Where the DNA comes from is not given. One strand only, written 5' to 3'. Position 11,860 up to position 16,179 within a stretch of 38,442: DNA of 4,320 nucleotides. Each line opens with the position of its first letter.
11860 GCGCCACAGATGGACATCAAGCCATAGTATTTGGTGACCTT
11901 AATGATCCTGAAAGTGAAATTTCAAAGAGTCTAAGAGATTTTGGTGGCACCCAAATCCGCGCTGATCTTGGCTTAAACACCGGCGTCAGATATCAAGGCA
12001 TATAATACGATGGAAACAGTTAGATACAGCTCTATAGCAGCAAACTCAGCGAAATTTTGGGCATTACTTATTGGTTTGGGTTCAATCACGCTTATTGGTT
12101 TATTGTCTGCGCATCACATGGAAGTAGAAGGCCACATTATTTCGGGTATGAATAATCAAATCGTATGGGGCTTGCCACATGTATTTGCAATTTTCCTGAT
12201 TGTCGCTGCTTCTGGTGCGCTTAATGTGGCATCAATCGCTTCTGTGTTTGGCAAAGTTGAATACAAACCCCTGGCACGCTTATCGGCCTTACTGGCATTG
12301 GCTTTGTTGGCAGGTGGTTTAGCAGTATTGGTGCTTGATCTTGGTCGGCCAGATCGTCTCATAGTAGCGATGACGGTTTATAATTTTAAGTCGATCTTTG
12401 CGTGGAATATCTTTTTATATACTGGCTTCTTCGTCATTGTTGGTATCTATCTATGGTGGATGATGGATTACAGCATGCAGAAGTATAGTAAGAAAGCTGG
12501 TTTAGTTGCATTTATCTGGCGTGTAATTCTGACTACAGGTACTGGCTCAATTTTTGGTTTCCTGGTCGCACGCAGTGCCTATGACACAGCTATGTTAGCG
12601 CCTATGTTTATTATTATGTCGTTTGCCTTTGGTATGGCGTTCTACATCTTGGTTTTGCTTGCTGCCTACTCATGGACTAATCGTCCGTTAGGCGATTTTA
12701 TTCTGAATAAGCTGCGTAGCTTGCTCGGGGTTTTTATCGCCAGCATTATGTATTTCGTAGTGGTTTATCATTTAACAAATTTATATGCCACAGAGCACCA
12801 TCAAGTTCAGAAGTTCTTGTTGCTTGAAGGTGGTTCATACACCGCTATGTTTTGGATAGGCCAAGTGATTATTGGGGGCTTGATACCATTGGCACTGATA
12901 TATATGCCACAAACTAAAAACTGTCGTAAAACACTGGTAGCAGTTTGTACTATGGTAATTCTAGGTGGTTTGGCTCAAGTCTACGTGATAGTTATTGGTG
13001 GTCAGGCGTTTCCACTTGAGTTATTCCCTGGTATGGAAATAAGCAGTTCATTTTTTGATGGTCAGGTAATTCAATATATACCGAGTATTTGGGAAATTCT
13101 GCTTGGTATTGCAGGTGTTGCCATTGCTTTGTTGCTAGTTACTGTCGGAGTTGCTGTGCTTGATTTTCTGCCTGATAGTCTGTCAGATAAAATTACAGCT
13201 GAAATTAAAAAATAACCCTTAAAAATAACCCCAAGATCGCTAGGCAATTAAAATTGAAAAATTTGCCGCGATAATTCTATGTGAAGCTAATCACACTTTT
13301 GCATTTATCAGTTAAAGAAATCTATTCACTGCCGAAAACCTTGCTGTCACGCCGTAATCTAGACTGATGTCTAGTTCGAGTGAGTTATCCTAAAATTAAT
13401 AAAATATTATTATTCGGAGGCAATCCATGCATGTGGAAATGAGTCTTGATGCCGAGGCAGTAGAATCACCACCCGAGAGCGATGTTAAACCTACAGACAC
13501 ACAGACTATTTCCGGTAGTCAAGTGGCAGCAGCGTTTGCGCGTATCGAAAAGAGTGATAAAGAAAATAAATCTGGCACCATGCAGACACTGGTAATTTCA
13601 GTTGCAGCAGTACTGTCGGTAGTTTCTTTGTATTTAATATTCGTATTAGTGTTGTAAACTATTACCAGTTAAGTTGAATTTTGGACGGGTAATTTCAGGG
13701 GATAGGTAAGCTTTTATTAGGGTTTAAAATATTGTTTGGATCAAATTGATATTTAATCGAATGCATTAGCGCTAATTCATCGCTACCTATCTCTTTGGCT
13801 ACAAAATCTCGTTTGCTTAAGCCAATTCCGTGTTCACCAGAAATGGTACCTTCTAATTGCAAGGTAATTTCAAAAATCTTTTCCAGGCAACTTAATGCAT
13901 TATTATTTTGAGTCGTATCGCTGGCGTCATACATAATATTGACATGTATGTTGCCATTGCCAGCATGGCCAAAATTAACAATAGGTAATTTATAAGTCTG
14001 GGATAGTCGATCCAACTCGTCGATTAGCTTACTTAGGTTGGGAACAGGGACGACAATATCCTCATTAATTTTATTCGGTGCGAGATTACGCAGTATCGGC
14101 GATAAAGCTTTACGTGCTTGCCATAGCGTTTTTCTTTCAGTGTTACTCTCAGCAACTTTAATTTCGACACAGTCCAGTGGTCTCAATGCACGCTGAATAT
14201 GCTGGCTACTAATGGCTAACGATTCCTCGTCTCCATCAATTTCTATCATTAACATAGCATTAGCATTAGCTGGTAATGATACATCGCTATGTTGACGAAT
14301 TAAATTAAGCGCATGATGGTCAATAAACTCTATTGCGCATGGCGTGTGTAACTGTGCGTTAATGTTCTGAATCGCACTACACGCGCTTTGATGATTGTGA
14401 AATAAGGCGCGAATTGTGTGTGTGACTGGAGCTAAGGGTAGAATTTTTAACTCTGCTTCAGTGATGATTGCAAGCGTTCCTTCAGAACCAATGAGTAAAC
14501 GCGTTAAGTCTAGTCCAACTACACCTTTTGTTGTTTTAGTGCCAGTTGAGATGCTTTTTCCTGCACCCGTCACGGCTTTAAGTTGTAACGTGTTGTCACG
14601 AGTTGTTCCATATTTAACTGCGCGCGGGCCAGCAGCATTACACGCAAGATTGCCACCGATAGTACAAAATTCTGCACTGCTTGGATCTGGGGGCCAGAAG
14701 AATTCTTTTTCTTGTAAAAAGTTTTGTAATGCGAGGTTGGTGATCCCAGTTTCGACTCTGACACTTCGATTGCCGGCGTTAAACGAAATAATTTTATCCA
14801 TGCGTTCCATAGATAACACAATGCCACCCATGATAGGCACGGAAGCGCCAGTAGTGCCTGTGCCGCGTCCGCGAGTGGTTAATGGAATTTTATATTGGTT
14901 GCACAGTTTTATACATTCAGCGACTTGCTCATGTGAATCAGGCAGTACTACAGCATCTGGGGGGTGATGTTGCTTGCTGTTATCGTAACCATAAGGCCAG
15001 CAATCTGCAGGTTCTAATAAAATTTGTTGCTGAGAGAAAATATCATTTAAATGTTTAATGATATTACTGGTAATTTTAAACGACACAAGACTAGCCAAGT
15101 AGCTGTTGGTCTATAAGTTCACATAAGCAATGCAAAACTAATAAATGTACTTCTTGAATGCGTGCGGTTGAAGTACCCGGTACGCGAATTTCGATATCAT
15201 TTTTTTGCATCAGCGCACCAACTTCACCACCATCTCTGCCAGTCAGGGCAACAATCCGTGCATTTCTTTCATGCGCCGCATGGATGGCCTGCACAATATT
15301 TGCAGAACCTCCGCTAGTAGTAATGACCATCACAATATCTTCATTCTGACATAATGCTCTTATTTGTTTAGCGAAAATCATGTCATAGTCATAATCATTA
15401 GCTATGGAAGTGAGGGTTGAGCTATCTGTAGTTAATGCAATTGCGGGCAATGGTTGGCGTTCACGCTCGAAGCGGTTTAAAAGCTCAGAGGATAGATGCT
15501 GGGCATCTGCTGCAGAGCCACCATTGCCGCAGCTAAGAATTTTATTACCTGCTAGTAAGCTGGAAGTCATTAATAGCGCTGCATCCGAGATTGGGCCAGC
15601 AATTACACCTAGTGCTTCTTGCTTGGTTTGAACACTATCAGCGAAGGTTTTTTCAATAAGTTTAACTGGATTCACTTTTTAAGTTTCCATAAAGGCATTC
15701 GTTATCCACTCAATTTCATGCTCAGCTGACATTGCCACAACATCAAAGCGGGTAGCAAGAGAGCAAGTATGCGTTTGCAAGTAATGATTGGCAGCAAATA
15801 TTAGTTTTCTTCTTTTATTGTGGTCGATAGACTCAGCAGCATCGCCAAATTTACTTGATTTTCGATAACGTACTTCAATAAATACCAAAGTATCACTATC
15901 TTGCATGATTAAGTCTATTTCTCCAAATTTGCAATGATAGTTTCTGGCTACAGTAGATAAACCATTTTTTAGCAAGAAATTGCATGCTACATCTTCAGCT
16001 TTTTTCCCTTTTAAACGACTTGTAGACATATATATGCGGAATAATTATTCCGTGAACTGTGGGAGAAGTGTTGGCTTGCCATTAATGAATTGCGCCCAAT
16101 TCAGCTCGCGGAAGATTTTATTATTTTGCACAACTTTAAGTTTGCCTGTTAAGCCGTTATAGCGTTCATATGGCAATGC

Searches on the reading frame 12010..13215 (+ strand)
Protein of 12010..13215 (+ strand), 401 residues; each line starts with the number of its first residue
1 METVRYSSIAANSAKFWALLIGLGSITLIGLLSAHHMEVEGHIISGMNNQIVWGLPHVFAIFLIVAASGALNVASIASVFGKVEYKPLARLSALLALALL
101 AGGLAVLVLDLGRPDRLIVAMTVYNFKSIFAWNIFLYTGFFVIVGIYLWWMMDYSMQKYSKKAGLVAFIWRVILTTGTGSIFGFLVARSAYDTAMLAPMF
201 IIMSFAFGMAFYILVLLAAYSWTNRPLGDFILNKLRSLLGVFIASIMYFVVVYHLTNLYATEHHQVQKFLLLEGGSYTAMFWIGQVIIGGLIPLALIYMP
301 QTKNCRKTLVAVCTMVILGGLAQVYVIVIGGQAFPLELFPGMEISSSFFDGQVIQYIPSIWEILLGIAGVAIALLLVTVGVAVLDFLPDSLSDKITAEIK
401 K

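Call 43: search_protein_families(library=pfam, proteins=[window:12010-13215:+], max_evalue=0.001)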
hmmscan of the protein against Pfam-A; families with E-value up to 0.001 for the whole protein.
window:12010-13215:+ (401 aa): 1 family
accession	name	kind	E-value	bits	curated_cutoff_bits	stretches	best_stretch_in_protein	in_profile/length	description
PF03916.19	NrfD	-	7.4e-53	180.6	25.8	1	46-334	4-311/313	Polysulphide reductase, NrfD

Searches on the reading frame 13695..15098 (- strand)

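Call 43: search_protein_families(library=pfam, proteins=[window:13695-15098:-], max_evalue=0.001)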
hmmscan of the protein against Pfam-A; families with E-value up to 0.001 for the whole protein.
window:13695-15098:- (467 aa): 2 families
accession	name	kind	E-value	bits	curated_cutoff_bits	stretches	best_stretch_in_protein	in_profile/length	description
PF02913.24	FAD-oxidase_C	-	3.2e-60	204.3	21.2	1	226-462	5-247/248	FAD linked oxidases, C-terminal domain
PF01565.28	FAD_binding_4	-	5.8e-38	130.2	26.4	1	47-185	1-138/139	FAD binding domain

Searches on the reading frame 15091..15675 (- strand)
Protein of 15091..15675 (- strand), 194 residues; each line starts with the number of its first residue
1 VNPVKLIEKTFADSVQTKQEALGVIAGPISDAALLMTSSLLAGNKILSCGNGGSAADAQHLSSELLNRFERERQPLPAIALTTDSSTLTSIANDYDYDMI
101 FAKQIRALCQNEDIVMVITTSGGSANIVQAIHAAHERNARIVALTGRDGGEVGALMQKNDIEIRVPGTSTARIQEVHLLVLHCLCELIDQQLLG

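Call 43: search_protein_families(library=pfam, proteins=[window:15091-15675:-], max_evalue=0.001)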
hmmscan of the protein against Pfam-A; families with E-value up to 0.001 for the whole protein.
window:15091-15675:- (194 aa): 2 families
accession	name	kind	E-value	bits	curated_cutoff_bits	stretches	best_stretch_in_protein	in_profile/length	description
PF13580.11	SIS_2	-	1.1e-28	100.5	27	1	15-146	6-138/138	SIS domain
PF01380.27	SIS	-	2.5e-07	31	25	1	89-154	31-96/131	SIS domain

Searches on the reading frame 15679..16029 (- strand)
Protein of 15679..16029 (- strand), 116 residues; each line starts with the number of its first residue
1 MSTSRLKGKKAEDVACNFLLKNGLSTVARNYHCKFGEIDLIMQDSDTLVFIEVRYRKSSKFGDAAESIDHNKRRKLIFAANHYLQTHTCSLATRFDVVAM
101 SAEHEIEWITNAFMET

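Call 43: search_protein_families(library=pfam, proteins=[window:15679-16029:-], max_evalue=0.001)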
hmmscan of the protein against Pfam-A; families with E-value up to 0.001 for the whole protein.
window:15679-16029:- (116 aa): 3 families
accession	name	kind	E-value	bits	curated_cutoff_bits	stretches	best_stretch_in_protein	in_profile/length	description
PF02021.23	UPF0102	-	1.3e-29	102.8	23.6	1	11-99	1-79/80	Uncharacterised protein family UPF0102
PF08378.17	NERD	-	5.5e-05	24.1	22.1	1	7-90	1-88/111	Nuclease-related domain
PF01939.22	NucS_C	-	0.00089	19.7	24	0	19-58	15-55/124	Endonuclease NucS C-terminal domain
